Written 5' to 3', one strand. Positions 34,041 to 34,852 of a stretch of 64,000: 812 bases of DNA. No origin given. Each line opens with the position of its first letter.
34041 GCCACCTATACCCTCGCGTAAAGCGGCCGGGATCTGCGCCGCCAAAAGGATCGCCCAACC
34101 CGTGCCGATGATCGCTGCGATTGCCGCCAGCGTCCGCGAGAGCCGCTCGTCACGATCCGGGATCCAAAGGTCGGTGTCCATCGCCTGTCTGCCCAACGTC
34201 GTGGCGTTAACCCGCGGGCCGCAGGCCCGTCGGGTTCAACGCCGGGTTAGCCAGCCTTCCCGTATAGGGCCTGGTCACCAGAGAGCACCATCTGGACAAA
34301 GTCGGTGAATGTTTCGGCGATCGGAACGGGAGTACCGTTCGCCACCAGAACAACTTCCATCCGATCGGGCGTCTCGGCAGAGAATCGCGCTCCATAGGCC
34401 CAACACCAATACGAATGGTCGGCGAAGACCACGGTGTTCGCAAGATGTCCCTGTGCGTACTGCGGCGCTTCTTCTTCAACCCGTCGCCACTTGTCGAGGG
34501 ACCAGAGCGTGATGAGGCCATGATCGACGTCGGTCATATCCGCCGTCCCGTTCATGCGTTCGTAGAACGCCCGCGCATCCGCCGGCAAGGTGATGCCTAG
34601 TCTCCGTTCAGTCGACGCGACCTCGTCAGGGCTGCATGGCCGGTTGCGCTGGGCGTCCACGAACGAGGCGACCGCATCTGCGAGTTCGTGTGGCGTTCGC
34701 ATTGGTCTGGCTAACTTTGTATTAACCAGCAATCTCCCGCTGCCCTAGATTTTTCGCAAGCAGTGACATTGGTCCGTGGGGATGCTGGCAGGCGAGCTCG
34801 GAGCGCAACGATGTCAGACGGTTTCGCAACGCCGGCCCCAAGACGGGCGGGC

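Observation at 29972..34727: Five structured repeats with attC architecture delimit a same-strand cassette array with no integrase nearby (CALIN-like)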

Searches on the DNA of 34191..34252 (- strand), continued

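Call 53: search_with_rna_model(model_id=R1, sources=[L045, L046, L047], filters=off, max_evalue=0.05)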
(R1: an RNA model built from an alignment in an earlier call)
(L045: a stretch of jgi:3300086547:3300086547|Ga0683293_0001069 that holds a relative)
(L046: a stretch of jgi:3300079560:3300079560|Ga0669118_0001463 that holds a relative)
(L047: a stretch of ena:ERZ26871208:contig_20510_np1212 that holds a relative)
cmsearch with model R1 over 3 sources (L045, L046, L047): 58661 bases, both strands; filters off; matches with E-value up to 0.05: 7.
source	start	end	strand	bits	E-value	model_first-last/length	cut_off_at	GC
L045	13891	13953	+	73.6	4.4e-20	1-62/62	no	0.71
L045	13384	13446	+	69.5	8.4e-19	1-62/62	no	0.71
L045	13384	13446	-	23.7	0.00015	1-62/62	no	0.71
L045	13891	13953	-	20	0.0022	1-62/62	no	0.71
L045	14312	14354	+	19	0.0044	1-62/62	no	0.7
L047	12469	12526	-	17.3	0.015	1-62/62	no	0.76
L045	16083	16119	+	16.3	0.03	1-62/62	no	0.65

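Call 64: search_with_rna_model(model_id=R1, sources=[L048, L049, L050, L051, L052, L053, L054, L055, L056, L057, L058, L059, L060, L061, L062, L063, L064, L065, L066, L067, L068, L069, L070, L071, L072, L073, L074, L075, L076, L077, L078, L079, L080, L081, L082, L083, L084, L085, L086, L087, L088, L089, L090, L091, L092, L093, L094, L095, L096, L097, L098, L099, L100, L101, L102, L103, L104, L105, L106, L107, L108, L109, L110, L111, L112, L113, L114, L115, L116, L117, L118, L119, L120, L121, L122, L123, L124, L125, L126, L127], max_evalue=0.001)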
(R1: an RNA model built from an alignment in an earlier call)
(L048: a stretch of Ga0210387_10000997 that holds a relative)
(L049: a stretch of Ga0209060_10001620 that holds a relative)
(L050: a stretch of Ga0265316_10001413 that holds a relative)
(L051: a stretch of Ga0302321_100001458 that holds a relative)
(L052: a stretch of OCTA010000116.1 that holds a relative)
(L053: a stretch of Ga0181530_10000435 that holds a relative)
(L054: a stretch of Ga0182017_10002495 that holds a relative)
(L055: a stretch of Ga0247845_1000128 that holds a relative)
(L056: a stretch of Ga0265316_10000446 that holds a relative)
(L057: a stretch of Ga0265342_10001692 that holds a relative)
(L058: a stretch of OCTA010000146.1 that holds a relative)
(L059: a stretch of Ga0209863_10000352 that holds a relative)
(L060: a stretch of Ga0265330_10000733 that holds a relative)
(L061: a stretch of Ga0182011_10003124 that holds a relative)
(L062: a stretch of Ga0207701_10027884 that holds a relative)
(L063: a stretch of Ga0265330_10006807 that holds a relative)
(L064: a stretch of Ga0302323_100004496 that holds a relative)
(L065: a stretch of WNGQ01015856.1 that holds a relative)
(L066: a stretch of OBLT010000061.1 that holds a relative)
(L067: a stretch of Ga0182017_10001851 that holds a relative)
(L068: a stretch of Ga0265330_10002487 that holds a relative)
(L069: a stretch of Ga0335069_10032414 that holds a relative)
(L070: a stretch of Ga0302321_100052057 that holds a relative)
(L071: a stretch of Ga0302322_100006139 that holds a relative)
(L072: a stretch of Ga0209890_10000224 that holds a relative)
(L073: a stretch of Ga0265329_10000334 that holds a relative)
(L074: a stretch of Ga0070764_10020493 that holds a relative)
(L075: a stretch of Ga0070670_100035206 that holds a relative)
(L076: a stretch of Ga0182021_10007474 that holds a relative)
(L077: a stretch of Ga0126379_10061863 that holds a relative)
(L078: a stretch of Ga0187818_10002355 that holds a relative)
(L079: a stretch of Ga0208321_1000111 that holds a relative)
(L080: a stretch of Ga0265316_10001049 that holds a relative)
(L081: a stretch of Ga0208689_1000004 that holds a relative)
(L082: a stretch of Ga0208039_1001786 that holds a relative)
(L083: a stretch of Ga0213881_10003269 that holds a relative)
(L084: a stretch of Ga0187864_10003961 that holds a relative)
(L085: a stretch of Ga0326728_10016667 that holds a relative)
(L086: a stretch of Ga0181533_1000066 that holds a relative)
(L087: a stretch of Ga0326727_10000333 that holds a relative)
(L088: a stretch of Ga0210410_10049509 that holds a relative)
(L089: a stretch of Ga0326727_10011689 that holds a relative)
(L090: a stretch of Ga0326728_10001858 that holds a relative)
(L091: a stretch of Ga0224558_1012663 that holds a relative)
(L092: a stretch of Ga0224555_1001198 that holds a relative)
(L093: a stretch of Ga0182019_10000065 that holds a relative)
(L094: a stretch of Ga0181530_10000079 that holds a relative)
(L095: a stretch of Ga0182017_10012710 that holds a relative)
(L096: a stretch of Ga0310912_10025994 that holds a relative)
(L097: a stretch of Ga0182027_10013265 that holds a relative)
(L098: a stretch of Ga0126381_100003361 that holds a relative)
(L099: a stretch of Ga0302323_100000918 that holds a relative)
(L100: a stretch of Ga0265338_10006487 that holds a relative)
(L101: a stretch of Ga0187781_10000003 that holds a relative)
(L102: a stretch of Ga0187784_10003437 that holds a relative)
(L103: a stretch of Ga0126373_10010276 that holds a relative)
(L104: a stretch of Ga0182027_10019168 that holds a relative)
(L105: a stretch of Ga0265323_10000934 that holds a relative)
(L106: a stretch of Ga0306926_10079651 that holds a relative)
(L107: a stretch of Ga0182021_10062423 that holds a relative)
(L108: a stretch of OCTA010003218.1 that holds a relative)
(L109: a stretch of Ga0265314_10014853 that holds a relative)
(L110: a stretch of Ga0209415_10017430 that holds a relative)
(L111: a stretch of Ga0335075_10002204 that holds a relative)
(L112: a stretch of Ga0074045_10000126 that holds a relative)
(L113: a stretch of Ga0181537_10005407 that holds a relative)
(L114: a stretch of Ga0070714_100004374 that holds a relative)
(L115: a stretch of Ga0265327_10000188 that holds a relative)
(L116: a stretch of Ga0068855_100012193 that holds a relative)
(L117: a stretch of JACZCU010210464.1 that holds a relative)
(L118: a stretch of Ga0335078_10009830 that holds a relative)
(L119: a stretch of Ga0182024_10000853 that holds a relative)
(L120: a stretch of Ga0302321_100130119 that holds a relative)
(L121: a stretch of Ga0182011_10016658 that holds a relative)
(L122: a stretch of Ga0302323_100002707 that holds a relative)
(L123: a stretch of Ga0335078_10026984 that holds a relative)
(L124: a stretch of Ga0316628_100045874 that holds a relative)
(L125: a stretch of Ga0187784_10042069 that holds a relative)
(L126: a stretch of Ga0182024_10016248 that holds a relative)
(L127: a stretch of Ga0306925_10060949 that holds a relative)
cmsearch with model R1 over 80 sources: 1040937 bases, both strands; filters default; matches with E-value up to 0.001: 2.
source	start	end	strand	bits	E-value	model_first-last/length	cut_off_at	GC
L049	13848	13906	+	48.4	5.5e-11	1-62/62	no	0.75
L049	14115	14174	+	40.3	1.9e-08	1-62/62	no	0.55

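Call 72: search_with_rna_model(model_id=R1, sources=[L039, L040, L042, L043, L044], filters=off, max_evalue=0.05, make_alignment=true)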
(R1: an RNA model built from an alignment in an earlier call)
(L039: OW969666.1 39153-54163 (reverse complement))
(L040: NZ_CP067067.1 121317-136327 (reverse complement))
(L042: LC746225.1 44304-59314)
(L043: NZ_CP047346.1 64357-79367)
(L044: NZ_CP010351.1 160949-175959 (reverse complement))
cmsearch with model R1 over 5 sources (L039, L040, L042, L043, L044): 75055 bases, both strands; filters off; matches with E-value up to 0.05: 7.
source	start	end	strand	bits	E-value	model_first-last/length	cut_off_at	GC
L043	6003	6062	-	38.2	5.8e-09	1-62/62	no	0.62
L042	6448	6504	-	35.7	3.6e-08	1-62/62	no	0.67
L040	821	877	-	22.8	0.00036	1-62/62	no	0.56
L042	5572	5641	-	18.3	0.0094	1-62/62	no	0.6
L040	6121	6190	-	17.7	0.014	1-62/62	no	0.59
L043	5066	5123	-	16.1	0.044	1-62/62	no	0.47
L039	6295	6374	-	16.1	0.044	4-59/62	no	0.49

Alignment A7: 7 matches aligned to the model, 99 columns, each read 5' to 3' on its own strand. Consensus structure (alignment columns), stored with it:
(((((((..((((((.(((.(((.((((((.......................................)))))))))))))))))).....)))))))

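Call 73: build_rna_model(alignment_id=A7)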
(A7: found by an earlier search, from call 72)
Model R2 built from alignment A7 (7 sequences, 99 columns); structure: stored with the alignment.
model positions 65; base pairs 23; branch points 0; effective number of sequences 5.12; information 0.863 bits per position. Calibrated on 0.2 Mb of random sequence (short: E-values are rough).
structure used (alignment columns):
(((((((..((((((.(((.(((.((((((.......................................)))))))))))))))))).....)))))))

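Call 74: search_with_rna_model(model_id=R2, source=window, filters=off, max_evalue=1, show_alignments=2)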
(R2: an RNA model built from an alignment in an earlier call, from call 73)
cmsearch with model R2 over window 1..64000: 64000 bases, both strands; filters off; matches with E-value up to 1: 6.
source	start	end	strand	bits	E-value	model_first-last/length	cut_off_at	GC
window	34191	34252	-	53.1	1.1e-12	1-65/65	no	0.73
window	33721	33782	-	52.9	1.3e-12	1-65/65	no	0.73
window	30932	30993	-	46.3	1e-10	1-65/65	no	0.69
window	33234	33294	-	42.8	1.1e-09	1-65/65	no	0.69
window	32027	32090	-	26.3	6.6e-05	1-65/65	no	0.72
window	4902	4931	-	12.5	0.62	20-46/65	no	0.7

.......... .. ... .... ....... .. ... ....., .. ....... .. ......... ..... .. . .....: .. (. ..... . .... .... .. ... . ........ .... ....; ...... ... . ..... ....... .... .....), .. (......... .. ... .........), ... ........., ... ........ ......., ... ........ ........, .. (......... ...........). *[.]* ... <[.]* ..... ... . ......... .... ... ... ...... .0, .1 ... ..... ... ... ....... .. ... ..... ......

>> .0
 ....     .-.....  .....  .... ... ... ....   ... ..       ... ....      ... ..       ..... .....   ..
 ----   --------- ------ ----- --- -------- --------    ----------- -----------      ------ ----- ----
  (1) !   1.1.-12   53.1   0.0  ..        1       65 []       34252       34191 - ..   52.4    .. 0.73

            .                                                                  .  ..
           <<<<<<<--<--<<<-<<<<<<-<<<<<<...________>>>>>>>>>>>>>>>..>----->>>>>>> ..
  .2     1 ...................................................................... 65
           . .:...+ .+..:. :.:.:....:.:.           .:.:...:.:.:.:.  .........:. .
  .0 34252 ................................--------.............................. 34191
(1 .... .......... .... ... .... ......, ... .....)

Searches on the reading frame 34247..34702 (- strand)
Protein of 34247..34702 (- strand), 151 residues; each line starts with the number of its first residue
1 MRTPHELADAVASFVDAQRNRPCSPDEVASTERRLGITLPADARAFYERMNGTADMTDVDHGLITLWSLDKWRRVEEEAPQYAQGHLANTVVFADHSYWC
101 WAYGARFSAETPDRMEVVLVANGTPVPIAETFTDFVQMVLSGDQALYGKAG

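Call 11: search_protein_families(library=pfam, max_evalue=0.01, proteins=[window:34247-34702:-])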
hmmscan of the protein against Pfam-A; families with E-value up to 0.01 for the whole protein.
window:34247-34702:- (151 aa): 2 families
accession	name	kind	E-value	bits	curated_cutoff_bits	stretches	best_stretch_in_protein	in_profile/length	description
PF09346.15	SMI1_KNR4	-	2.6e-11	44.6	25.4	1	22-137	1-124/125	SMI1 / KNR4 family (SUKH-1)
PF14568.11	SUKH_6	-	0.0003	21.8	27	1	26-136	2-119/119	SMI1-KNR4 cell-wall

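Call 70: search_protein_families(library=padloc, max_evalue=0.001, proteins=[window:34247-34702:-])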
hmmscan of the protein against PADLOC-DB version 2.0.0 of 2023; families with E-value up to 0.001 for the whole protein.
window:34247-34702:- (151 aa): 0 families

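Call 71: search_protein_families(library=ncbifam, max_evalue=0.001, proteins=[window:34247-34702:-])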
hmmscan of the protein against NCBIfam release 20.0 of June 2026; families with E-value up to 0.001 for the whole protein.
window:34247-34702:- (151 aa): 0 families
